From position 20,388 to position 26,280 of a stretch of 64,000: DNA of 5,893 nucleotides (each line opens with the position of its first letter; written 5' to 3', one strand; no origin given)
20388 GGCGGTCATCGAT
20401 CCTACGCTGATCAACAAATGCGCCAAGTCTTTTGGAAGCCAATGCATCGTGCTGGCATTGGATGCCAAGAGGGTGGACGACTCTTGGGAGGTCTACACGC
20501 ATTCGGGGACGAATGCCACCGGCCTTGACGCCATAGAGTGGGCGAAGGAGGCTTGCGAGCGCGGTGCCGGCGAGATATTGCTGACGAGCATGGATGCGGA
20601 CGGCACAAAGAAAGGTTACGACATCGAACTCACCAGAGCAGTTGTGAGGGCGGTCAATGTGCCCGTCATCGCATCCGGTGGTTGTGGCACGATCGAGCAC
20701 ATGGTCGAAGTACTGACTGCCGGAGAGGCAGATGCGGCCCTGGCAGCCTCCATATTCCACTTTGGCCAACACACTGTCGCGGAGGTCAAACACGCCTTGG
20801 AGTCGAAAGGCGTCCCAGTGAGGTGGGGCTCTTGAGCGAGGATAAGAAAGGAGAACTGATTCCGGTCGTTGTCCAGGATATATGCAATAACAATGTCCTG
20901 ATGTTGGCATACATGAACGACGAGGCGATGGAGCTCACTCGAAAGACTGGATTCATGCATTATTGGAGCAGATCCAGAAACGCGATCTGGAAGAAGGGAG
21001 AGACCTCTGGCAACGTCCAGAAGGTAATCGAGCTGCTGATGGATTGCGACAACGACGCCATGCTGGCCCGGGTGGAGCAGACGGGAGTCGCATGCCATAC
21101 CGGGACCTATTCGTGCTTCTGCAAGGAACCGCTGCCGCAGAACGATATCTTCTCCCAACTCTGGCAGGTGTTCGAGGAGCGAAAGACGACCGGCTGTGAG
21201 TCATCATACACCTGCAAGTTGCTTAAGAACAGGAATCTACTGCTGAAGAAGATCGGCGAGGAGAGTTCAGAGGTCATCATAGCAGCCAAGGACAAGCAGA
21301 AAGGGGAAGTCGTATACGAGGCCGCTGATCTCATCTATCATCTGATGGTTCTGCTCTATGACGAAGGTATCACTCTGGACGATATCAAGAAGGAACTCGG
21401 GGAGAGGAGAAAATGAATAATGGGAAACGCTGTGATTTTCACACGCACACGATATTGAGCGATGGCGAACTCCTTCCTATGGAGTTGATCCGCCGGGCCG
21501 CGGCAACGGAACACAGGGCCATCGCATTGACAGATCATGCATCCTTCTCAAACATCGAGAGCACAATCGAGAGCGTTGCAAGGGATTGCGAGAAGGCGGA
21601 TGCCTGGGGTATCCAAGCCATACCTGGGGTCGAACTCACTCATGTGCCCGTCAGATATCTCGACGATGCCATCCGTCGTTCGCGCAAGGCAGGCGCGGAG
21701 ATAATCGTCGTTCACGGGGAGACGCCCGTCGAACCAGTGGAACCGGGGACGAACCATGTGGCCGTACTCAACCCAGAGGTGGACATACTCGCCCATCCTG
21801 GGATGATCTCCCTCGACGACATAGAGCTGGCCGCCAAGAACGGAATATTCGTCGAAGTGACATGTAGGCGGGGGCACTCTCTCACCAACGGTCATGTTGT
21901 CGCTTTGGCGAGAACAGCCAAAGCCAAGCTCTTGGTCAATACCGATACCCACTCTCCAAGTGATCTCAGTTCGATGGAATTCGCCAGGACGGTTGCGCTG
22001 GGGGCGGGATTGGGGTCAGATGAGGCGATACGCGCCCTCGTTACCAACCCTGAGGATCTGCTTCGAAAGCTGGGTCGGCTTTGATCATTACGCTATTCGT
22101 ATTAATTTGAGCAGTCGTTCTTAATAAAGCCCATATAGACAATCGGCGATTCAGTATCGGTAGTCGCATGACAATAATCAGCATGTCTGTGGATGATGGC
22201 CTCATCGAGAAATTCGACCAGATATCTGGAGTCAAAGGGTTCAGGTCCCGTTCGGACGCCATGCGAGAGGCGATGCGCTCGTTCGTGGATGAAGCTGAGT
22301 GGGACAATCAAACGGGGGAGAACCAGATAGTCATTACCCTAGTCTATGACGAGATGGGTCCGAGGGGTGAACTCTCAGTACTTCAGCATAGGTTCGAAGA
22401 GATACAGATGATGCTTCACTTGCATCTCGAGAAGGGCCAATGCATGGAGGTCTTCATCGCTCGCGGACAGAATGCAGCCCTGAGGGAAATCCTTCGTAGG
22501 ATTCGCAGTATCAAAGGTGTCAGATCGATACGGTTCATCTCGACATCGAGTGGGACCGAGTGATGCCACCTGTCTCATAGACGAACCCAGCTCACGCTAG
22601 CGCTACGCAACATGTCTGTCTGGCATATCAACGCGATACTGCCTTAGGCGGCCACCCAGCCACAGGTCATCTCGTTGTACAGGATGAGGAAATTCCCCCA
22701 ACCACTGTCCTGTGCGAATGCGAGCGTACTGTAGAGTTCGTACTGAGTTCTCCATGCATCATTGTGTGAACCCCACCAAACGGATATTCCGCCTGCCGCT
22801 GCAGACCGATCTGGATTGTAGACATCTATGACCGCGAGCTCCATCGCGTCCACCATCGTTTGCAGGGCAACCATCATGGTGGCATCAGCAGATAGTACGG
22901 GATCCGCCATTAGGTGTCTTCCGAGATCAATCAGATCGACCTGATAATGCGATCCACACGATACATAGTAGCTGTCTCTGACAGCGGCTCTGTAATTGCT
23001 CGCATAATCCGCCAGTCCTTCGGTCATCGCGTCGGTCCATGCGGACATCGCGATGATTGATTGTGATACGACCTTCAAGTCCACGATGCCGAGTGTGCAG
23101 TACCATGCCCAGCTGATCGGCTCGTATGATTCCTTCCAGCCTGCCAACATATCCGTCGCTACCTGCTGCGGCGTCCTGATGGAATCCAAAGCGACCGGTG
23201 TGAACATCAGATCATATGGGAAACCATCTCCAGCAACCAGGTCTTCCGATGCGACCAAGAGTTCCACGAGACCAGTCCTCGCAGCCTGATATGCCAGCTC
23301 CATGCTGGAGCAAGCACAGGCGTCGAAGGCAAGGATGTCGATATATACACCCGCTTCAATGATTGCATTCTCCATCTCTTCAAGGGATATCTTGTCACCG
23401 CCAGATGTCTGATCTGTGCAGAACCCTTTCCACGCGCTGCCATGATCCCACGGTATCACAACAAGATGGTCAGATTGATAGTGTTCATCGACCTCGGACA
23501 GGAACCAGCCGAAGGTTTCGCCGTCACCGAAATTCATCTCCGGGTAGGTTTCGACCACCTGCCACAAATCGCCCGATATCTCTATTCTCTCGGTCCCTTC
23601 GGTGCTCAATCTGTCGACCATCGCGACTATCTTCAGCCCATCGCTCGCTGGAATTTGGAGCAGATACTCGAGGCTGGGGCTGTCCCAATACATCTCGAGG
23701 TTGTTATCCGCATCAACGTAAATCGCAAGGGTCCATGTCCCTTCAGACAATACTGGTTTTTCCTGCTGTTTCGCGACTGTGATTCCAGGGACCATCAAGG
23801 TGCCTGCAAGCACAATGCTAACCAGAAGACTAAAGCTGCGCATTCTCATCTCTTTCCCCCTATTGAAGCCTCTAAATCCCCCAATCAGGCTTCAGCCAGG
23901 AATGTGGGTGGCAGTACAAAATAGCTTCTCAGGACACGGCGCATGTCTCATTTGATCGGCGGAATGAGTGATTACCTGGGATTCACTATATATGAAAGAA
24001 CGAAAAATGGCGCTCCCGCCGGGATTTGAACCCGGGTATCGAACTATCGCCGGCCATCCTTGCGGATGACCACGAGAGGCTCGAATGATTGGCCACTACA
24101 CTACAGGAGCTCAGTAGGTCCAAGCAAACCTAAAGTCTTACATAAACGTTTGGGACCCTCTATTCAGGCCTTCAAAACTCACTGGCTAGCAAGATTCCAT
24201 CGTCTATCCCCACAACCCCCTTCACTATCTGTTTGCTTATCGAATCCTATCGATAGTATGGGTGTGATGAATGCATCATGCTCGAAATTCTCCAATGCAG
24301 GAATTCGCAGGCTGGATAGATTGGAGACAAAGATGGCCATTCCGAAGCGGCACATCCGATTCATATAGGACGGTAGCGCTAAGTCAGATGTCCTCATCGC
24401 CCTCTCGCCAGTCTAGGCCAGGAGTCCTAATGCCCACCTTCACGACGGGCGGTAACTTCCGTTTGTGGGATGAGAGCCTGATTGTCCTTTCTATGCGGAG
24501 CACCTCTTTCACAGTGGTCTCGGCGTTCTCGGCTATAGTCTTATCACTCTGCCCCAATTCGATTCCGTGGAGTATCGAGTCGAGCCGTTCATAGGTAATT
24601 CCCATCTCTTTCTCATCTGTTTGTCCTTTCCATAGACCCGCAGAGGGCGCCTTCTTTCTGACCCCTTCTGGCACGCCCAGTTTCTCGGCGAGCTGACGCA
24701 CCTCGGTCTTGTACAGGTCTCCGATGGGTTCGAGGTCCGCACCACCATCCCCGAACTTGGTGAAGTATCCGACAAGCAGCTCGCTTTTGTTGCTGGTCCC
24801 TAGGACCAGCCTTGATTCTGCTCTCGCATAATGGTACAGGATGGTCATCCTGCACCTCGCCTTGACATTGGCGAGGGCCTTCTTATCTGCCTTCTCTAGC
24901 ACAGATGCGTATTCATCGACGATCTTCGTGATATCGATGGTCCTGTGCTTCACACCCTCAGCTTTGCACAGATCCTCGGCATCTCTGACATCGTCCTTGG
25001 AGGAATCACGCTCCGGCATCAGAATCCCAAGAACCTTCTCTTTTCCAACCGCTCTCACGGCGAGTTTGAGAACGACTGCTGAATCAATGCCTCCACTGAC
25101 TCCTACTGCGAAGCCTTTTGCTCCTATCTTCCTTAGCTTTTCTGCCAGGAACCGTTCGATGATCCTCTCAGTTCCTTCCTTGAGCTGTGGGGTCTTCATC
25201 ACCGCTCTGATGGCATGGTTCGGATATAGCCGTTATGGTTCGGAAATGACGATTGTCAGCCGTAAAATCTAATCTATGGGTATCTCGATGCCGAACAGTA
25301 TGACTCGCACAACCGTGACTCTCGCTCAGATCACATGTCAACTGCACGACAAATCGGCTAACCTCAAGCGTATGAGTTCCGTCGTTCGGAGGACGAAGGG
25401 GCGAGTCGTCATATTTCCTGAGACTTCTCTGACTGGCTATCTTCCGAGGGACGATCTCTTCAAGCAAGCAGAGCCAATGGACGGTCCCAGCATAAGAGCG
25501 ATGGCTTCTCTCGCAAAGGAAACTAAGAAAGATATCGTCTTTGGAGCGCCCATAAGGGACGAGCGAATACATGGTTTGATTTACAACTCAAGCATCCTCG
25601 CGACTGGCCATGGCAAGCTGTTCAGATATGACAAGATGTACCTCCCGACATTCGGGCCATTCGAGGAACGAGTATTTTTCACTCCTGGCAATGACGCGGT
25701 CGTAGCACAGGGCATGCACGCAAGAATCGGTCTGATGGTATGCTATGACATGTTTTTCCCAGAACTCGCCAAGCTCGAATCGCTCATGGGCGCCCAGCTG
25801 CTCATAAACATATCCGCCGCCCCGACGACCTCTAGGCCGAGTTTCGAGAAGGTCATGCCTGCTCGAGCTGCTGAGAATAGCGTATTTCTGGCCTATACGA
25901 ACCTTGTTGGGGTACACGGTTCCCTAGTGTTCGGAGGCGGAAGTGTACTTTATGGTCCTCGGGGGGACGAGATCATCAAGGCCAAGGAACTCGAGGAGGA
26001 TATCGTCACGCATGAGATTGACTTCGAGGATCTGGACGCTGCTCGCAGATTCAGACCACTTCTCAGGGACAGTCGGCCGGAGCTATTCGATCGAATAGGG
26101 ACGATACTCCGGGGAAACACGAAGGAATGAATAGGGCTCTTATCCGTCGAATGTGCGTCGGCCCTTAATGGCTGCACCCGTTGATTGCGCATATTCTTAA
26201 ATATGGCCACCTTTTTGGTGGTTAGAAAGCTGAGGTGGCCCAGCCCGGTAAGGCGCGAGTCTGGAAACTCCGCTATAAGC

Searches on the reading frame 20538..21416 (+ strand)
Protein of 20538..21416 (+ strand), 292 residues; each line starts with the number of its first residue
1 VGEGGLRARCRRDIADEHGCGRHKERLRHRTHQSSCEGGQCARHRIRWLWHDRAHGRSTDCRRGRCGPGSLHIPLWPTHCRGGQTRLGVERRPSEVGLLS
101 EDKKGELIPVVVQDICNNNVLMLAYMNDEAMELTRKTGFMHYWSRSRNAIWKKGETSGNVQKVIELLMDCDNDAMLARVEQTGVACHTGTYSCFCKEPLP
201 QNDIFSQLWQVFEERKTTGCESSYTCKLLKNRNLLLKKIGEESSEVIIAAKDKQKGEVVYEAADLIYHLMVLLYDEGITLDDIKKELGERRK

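Call 14: search_protein_families(library=pfam, proteins=[window:20538-21416:+], max_evalue=0.00001)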
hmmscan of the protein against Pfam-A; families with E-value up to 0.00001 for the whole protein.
window:20538-21416:+ (292 aa): 2 families
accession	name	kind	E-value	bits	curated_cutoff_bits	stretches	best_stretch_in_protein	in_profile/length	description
PF01502.23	PRA-CH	-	1.9e-34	117.8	27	1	122-194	1-73/74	Phosphoribosyl-AMP cyclohydrolase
PF01503.22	PRA-PH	-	2.2e-21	76.5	21.3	1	206-290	2-85/86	Phosphoribosyl-ATP pyrophosphohydrolase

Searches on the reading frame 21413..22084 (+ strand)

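Call 14: search_protein_families(library=pfam, proteins=[window:21413-22084:+], max_evalue=0.00001)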
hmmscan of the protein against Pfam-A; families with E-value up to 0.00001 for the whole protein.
window:21413-22084:+ (223 aa): 1 family
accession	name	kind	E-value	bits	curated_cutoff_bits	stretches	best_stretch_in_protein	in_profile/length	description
PF02811.25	PHP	-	6e-09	36.9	26.4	1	8-78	1-66/164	PHP domain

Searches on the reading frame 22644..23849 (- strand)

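Call 14: search_protein_families(library=pfam, proteins=[window:22644-23849:-], max_evalue=0.00001)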
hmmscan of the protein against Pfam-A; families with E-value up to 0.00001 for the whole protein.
window:22644-23849:- (401 aa): 1 family
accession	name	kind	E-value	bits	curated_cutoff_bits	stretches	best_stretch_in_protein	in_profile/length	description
PF03415.19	Peptidase_C11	-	8.2e-38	131.3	25.8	1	43-388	1-356/359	Clostripain family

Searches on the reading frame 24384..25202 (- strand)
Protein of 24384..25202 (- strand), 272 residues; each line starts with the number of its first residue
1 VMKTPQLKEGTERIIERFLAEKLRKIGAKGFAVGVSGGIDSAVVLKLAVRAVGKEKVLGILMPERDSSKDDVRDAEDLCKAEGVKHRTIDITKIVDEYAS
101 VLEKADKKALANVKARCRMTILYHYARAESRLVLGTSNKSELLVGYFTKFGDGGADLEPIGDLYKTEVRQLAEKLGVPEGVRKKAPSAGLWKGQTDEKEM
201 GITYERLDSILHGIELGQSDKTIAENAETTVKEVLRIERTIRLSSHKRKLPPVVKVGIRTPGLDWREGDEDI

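Call 14: search_protein_families(library=pfam, proteins=[window:24384-25202:-], max_evalue=0.00001)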
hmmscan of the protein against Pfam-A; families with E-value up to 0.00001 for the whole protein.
window:24384-25202:- (272 aa): 2 families
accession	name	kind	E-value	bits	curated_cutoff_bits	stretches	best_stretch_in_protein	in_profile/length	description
PF02540.23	NAD_synthase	-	3.2e-83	279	21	1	15-251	5-242/242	NAD synthase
PF03054.22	tRNA_Me_trans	-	2.3e-07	31.1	20.6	0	32-94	4-75/202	tRNA methyl transferase HUP domain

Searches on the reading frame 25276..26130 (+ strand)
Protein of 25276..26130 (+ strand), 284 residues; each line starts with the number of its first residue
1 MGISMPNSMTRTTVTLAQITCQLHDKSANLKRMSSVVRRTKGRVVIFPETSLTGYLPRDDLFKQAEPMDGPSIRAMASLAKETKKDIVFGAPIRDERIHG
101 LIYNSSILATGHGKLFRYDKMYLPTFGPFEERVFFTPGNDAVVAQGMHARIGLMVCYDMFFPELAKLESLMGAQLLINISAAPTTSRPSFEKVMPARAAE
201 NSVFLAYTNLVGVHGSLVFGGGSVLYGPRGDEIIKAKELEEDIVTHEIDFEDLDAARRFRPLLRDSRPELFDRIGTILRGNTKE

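Call 14: search_protein_families(library=pfam, proteins=[window:25276-26130:+], max_evalue=0.00001)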
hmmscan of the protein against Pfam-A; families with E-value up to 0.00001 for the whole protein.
window:25276-26130:+ (284 aa): 1 family
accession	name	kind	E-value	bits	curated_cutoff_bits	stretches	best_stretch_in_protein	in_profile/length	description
PF00795.27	CN_hydrolase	-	9.9e-43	146.8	23.2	1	14-258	2-256/256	Carbon-nitrogen hydrolase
